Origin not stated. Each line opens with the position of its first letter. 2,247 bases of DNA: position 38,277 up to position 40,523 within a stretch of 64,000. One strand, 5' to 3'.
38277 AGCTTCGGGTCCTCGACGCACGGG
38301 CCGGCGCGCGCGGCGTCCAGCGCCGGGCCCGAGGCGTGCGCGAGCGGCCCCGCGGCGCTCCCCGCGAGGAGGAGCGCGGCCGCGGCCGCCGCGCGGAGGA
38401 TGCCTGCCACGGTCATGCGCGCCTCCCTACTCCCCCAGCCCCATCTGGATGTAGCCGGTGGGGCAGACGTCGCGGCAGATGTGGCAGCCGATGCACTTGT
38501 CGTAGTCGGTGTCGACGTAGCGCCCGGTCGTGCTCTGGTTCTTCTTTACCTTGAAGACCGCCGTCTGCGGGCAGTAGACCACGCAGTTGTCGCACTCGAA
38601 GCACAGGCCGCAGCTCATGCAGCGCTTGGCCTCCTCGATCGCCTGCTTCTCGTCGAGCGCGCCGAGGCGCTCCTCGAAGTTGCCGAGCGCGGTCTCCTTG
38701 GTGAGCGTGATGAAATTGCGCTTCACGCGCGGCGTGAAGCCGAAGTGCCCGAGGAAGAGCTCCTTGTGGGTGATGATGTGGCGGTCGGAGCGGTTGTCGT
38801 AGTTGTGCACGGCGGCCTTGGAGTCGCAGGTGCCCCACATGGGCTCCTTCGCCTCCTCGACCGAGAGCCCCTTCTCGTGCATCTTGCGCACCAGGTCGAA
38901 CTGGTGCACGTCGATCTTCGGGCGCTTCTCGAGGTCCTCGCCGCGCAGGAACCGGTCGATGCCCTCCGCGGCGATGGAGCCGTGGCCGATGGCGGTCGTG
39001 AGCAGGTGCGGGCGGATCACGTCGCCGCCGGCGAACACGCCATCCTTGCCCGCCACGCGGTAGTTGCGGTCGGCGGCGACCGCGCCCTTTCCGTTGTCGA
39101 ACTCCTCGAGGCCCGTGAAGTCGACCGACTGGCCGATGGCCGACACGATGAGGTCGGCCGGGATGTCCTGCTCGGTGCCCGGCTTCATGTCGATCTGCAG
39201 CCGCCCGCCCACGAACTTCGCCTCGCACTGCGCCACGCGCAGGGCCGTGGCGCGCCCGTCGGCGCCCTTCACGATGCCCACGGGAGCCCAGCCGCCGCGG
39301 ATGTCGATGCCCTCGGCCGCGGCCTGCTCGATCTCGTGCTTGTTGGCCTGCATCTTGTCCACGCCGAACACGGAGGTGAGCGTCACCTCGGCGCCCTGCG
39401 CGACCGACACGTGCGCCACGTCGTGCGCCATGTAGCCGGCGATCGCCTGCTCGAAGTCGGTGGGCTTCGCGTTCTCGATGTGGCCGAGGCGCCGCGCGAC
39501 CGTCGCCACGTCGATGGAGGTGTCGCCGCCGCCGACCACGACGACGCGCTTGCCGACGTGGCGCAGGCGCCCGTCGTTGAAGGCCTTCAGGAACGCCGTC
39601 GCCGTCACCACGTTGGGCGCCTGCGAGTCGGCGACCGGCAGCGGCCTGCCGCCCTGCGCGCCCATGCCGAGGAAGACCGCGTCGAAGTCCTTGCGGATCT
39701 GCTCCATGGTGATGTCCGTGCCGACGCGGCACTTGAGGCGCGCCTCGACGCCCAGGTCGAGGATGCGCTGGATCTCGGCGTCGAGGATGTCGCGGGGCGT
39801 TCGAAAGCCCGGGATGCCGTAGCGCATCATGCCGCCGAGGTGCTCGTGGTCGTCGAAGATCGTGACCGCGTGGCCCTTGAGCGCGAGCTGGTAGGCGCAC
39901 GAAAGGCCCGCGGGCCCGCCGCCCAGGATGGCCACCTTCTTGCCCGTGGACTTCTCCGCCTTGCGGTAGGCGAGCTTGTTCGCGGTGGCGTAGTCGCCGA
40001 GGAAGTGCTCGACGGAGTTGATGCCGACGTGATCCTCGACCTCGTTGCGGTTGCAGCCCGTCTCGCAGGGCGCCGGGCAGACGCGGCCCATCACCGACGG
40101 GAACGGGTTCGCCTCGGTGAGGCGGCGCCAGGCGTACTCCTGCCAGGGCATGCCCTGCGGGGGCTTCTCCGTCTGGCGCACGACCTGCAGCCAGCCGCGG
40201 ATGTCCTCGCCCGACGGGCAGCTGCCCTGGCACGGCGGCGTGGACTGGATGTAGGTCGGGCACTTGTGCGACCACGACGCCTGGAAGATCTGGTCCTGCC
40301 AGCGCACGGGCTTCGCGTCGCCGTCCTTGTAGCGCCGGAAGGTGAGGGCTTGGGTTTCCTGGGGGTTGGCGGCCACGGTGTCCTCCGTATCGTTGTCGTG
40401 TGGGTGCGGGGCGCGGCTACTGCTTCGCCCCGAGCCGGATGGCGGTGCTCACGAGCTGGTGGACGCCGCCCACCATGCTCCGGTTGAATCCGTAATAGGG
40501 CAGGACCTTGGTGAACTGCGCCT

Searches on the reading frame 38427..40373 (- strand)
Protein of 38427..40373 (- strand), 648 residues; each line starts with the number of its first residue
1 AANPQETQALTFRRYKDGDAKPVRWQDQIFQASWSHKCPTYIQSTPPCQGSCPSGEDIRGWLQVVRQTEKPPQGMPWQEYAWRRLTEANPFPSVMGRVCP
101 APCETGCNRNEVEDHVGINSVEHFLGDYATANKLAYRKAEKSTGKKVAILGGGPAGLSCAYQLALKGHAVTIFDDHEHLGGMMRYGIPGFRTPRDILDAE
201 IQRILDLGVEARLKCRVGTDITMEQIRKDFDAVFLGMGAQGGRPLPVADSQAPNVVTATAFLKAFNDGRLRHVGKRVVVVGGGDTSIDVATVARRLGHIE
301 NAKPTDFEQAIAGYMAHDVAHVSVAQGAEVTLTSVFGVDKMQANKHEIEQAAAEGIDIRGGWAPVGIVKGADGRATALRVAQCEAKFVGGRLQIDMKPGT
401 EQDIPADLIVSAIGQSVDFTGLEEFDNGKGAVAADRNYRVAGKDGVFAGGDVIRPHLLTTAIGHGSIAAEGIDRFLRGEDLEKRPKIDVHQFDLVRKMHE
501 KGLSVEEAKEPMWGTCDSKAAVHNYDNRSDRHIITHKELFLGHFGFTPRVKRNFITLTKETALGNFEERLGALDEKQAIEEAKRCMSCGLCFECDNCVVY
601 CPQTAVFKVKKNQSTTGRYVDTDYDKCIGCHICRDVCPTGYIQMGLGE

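Call 16: find_homologous_proteins(query=window:38427-40373:-, max_evalue=1e-50)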
Query window:38427-40373:- (648 aa): 7871 proteins with E <= 1e-50 among 8000 candidates; the best 120 are listed.
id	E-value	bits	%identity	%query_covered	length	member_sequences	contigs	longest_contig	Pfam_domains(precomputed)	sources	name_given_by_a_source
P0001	0.0e+0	1510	99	100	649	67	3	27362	PF14697.12,PF01266.31,PF13450.13,PF14691.12,PF07992.21,PF00070.34,PF00037.33,PF13738.13,PF03486.21,PF12838.13,PF12831.14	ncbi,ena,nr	ncbi:MAG TPA: NAD(P)-binding protein [Usitatibacteraceae bacterium]|nr:NAD(P)-binding protein [Usita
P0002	0.0e+0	1408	92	100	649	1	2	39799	PF14697.12,PF13450.13,PF07992.21,PF00070.34,PF03486.21,PF12838.13,PF12831.14,PF01266.31,PF14691.12,PF00890.31,PF00037.33,PF13738.13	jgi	jgi:NADPH-dependent glutamate synthase beta subunit-like oxidoreductase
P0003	0.0e+0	1393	90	100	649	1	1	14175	PF14697.12,PF13450.13,PF07992.21,PF00070.34,PF03486.21,PF12838.13,PF12831.14,PF01266.31,PF14691.12,PF00890.31,PF00037.33,PF13738.13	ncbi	-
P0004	0.0e+0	1387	90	100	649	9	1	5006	PF14697.12,PF13450.13,PF07992.21,PF00070.34,PF03486.21,PF12838.13,PF12831.14,PF01266.31,PF14691.12,PF00037.33,PF13738.13,PF13187.12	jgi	jgi:NADPH-dependent glutamate synthase beta subunit-like oxidoreductase/Pyruvate/2-oxoacid:ferredoxi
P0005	0.0e+0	1343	87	100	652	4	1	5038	PF14697.12,PF01266.31,PF13450.13,PF14691.12,PF07992.21,PF00070.34,PF00037.33,PF13738.13,PF12838.13,PF12831.14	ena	-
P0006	0.0e+0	1310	85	100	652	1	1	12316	PF14697.12,PF01266.31,PF13450.13,PF14691.12,PF07992.21,PF00070.34,PF00037.33,PF13738.13,PF03486.21,PF12838.13,PF12831.14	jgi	jgi:NADPH-dependent glutamate synthase beta subunit-like oxidoreductase/Pyruvate/2-oxoacid:ferredoxi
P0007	0.0e+0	1289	83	100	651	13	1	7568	PF14697.12,PF13450.13,PF07992.21,PF00070.34,PF03486.21,PF12838.13,PF12831.14,PF01946.24,PF01266.31,PF14691.12,PF00037.33,PF13738.13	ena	-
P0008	0.0e+0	1275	84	99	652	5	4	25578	PF14697.12,PF13450.13,PF07992.21,PF00070.34,PF03486.21,PF12838.13,PF12831.14,PF01266.31,PF14691.12,PF00890.31,PF00037.33,PF13738.13,PF13187.12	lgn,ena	-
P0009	0.0e+0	1274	82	100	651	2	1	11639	PF14697.12,PF13450.13,PF07992.21,PF00070.34,PF03486.21,PF12838.13,PF12831.14,PF01946.24,PF01266.31,PF14691.12,PF00037.33,PF13738.13,PF13187.12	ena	-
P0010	0.0e+0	1272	82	100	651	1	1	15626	PF14697.12,PF13450.13,PF07992.21,PF00070.34,PF03486.21,PF12838.13,PF12831.14,PF01946.24,PF01266.31,PF14691.12,PF00037.33,PF13738.13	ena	-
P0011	0.0e+0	1267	82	100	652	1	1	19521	PF14697.12,PF13450.13,PF07992.21,PF00070.34,PF03486.21,PF12838.13,PF12831.14,PF01946.24,PF01266.31,PF14691.12,PF00890.31,PF00037.33,PF13738.13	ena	-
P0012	0.0e+0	1262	81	100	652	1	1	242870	PF14697.12,PF13450.13,PF07992.21,PF00070.34,PF03486.21,PF12838.13,PF12831.14,PF01266.31,PF14691.12,PF00890.31,PF00037.33,PF13738.13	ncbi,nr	ncbi:MAG: NAD(P)-binding protein [Betaproteobacteria bacterium]|nr:NAD(P)-binding protein [Betaprote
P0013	0.0e+0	1260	81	99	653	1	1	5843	PF14697.12,PF13450.13,PF07992.21,PF00070.34,PF03486.21,PF12838.13,PF12831.14,PF01266.31,PF14691.12,PF00890.31,PF13738.13,PF13187.12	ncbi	-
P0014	0.0e+0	1259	82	100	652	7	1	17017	PF14697.12,PF13450.13,PF07992.21,PF00070.34,PF03486.21,PF12838.13,PF12831.14,PF01946.24,PF01266.31,PF14691.12,PF00890.31,PF00037.33,PF13738.13,PF13187.12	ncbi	-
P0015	0.0e+0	1256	80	100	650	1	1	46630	PF14697.12,PF13450.13,PF07992.21,PF00070.34,PF03486.21,PF12838.13,PF12831.14,PF01946.24,PF01266.31,PF14691.12,PF00037.33,PF13738.13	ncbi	-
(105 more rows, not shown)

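Call 19: find_related_loci(query=A2, collection=genome_contigs, flank=10000)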
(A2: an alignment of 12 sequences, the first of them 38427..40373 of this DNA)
Query A2 (648 aa) in genome_contigs; peptide patterns used: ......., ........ (x = any residue, [..] = any of these).
600 stretches matched a pattern (row limit reached: there are more); 593 encode a relative of the query (tblastn E <= 1e-3); the best 80 are kept; 80 distinct loci.
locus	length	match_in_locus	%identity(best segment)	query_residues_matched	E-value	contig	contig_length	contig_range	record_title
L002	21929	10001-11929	81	6-648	0e+0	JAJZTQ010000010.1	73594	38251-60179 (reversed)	MAG: Proteobacteria bacterium isolate SKS3.bin83 NODE_495_length_73594_cov_36.356146, whole genome shotgun sequence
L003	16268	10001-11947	78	7-648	0e+0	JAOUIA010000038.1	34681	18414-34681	MAG: Betaproteobacteria bacterium isolate 4_1_Oct_SF_Bin16 4_1_Oct_SF_Bin16_scaffold_303_c1, whole genome shotgun sequen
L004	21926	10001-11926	79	8-648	0e+0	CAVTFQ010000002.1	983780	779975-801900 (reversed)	MAG: uncultured beta proteobacterium isolate MFD00822.bin.1.63 genome assembly, contig: contig_28186, whole genome shotg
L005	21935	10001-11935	77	5-648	0e+0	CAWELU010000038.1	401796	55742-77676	MAG: uncultured beta proteobacterium isolate MFD05674.bin.2.160 genome assembly, contig: contig_37689, whole genome shot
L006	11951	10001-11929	80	6-648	0e+0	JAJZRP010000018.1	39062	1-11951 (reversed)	MAG: Proteobacteria bacterium isolate SKS1.bin95 NODE_1751_length_39062_cov_20.600026, whole genome shotgun sequence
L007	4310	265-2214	79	5-648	0e+0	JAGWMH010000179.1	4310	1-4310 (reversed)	MAG: Betaproteobacteria bacterium isolate REEB203 contig-150_32701, whole genome shotgun sequence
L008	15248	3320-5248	77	7-648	0e+0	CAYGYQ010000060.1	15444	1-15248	MAG TPA_asm: uncultured Bordetella sp. isolate ERP119294_co1_452 genome assembly, contig: NODE_4951_length_15444_cov_9.0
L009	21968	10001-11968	78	1-648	0e+0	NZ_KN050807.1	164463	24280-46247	Ferriphaselus sp. R-1 DM08DRAFT_scaffold00005.5, whole genome shotgun sequence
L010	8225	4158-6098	77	8-648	0e+0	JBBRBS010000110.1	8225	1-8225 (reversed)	MAG: Burkholderiales bacterium isolate Co_metawrap_2356 Cmw_2356_k141_16773703_length_8225_cov_8.0000, whole genome shot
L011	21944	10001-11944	79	8-648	0e+0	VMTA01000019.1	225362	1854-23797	MAG: Sideroxydans sp. isolate S2_22 k141_339387, whole genome shotgun sequence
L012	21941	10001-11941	77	8-648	0e+0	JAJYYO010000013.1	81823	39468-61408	MAG: Proteobacteria bacterium isolate FK4.bin2 NODE_257_length_81823_cov_9.814789, whole genome shotgun sequence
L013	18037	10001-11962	75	1-648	0e+0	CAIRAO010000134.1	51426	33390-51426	MAG: uncultured Gallionellaceae bacterium isolate A2_bin-0123 genome assembly, contig: bin-0123:134/492, whole genome sh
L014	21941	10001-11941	77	8-648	0e+0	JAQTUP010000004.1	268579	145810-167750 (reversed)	MAG: Gallionella sp. isolate STB_67 NODE_90_length_268579_cov_180.358261_Sandtown_B, whole genome shotgun sequence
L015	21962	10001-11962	76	1-648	0e+0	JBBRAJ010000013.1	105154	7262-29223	MAG: Burkholderiales bacterium isolate Co_metawrap_2286 Cmw_2286_k141_27706765_length_105154_cov_52.9960, whole genome s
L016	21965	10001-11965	76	1-648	0e+0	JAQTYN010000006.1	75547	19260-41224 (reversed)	MAG: Gallionella sp. isolate STC_38 NODE_719_length_75547_cov_65.740453_Sandtown_C, whole genome shotgun sequence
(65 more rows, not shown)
